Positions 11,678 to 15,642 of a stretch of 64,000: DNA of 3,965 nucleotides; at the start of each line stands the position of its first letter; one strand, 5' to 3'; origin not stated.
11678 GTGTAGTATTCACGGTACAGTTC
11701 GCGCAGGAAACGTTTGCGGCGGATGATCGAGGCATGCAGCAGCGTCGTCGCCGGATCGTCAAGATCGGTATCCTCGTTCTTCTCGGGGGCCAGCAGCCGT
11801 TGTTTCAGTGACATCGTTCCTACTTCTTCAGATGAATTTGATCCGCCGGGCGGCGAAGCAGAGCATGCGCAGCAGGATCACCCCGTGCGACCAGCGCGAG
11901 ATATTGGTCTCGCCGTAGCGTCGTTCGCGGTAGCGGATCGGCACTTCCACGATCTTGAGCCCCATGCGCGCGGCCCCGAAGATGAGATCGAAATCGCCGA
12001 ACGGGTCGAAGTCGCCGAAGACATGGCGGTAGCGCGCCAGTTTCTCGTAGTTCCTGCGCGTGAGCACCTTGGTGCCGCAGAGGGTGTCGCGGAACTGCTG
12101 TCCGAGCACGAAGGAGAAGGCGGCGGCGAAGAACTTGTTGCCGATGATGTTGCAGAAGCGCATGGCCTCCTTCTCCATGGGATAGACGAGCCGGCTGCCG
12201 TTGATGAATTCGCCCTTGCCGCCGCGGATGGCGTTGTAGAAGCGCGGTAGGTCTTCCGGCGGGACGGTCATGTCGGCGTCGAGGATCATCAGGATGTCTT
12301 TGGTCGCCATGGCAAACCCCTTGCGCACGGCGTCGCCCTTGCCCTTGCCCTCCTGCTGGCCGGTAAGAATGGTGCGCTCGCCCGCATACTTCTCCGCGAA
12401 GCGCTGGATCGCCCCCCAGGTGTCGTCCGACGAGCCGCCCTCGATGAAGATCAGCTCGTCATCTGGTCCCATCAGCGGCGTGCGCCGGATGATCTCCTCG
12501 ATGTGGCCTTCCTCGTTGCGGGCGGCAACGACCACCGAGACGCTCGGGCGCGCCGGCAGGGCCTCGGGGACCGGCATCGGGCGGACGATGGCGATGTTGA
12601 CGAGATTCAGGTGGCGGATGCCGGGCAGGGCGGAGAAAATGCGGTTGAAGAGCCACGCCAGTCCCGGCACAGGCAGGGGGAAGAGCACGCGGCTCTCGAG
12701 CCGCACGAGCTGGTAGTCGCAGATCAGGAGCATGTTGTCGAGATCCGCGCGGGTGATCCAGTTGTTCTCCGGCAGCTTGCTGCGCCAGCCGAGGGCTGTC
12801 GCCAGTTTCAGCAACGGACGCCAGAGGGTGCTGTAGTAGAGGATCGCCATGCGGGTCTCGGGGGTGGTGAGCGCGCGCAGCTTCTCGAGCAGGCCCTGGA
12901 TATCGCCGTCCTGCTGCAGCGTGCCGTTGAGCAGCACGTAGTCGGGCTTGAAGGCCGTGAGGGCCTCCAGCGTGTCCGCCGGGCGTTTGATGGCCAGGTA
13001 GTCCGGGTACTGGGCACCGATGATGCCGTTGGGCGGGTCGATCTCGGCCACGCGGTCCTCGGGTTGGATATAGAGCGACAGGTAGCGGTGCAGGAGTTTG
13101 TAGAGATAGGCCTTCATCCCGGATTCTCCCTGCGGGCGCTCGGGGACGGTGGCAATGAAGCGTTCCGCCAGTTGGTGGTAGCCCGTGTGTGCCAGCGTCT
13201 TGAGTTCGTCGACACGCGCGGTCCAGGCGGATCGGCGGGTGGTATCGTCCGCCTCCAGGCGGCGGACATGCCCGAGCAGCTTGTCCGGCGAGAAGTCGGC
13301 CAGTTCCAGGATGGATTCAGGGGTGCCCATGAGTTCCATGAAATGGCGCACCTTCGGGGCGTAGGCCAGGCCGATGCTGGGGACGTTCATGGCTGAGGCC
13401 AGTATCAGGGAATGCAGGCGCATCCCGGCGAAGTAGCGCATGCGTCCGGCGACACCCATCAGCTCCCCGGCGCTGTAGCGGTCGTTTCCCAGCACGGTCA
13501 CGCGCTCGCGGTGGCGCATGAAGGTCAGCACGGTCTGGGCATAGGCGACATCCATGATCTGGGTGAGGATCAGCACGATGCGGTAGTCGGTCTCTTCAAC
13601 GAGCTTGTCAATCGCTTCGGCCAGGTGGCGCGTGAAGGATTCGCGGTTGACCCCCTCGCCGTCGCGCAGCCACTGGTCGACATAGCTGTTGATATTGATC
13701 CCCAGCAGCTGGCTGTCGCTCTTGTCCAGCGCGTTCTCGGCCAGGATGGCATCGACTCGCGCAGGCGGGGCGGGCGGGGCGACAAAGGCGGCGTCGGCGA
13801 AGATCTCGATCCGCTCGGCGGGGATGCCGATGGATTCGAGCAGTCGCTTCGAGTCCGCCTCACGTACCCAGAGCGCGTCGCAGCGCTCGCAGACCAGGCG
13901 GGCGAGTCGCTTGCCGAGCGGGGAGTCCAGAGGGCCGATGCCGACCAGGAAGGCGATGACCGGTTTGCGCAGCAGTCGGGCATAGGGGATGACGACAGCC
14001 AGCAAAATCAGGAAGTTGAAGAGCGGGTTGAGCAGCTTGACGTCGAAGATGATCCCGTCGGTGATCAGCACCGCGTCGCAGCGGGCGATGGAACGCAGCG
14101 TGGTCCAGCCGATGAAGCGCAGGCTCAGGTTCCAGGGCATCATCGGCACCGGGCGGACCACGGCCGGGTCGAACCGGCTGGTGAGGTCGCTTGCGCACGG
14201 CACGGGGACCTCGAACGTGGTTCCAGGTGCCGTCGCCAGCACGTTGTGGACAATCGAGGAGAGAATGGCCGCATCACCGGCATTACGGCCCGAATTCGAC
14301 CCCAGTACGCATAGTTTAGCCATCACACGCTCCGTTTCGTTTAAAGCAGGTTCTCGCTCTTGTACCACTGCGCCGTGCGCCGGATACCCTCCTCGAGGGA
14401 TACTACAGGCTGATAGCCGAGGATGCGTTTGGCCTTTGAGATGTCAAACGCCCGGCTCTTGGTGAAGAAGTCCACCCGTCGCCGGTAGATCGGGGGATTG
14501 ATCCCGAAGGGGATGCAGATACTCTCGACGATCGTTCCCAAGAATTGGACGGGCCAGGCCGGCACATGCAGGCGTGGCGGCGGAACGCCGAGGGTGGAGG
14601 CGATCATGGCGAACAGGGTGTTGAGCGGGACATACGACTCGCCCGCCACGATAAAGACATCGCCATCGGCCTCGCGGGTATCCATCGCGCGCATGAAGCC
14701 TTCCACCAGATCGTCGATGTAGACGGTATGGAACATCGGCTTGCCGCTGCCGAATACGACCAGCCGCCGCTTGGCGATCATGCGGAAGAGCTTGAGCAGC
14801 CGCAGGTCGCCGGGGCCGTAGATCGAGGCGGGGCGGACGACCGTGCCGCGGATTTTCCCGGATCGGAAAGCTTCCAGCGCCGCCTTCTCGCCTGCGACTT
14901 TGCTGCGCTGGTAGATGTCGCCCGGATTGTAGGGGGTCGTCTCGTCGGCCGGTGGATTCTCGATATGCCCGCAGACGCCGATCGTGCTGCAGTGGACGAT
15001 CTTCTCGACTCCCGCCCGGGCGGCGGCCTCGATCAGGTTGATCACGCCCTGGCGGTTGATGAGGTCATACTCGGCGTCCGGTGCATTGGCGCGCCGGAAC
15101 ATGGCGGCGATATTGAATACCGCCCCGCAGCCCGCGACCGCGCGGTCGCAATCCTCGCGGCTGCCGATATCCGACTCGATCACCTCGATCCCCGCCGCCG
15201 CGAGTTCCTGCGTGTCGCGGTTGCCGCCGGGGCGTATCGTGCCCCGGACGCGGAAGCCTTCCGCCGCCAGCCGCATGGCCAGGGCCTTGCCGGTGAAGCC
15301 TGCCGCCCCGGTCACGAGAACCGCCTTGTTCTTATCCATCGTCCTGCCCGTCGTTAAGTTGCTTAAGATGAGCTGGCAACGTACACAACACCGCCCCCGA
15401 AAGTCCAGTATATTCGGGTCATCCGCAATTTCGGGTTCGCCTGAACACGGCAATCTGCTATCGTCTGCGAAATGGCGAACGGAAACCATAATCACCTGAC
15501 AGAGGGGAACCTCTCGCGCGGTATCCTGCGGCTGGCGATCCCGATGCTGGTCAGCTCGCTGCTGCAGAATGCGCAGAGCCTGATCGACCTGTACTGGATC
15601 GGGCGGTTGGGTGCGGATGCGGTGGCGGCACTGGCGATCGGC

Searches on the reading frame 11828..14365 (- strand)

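Call 36: search_protein_families(library=pfam, proteins=[window:11828-14365:-], max_evalue=0.00001)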
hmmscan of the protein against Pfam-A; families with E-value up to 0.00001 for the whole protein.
window:11828-14365:- (845 aa): 3 families
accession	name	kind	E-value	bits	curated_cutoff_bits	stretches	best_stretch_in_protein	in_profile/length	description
PF04230.19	PS_pyruv_trans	-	4.2e-30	106.1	25.3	1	28-336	1-279/280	Polysaccharide pyruvyl transferase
PF00535.33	Glycos_transf_2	-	2e-19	70.6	23.3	1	610-744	1-135/168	Glycosyl transferase family 2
PF13641.12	Glyco_tranf_2_3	-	2.6e-09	37.9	27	1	607-809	1-205/230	Glycosyltransferase like family 2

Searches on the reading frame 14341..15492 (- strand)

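Call 36: search_protein_families(library=pfam, proteins=[window:14341-15492:-], max_evalue=0.00001)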
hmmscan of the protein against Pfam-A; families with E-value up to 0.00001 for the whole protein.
window:14341-15492:- (383 aa): 7 families
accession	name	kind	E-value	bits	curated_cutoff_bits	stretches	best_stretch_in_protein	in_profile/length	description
PF01370.27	Epimerase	-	2e-38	132.6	20.9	1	58-281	1-238/240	NAD dependent epimerase/dehydratase family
PF01073.25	3Beta_HSD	-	3.4e-24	85.8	22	1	59-287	1-246/280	3-beta hydroxysteroid dehydrogenase/isomerase family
PF16363.11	GDP_Man_Dehyd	-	3e-23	83.3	27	1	59-373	1-332/332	GDP-mannose 4,6 dehydratase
PF13460.12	NAD_binding_10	-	1.7e-17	64.3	27.2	1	62-224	1-146/184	NAD(P)H-binding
PF04321.23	RmlD_sub_bind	-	9.7e-13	48.3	27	1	58-243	3-170/287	RmlD substrate binding domain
PF05368.20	NmrA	-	4.3e-12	46.7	27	1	55-174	2-110/298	NmrA-like family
PF07993.18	NAD_binding_4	-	6.3e-10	39.1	20.1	1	111-226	78-209/258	Male sterility protein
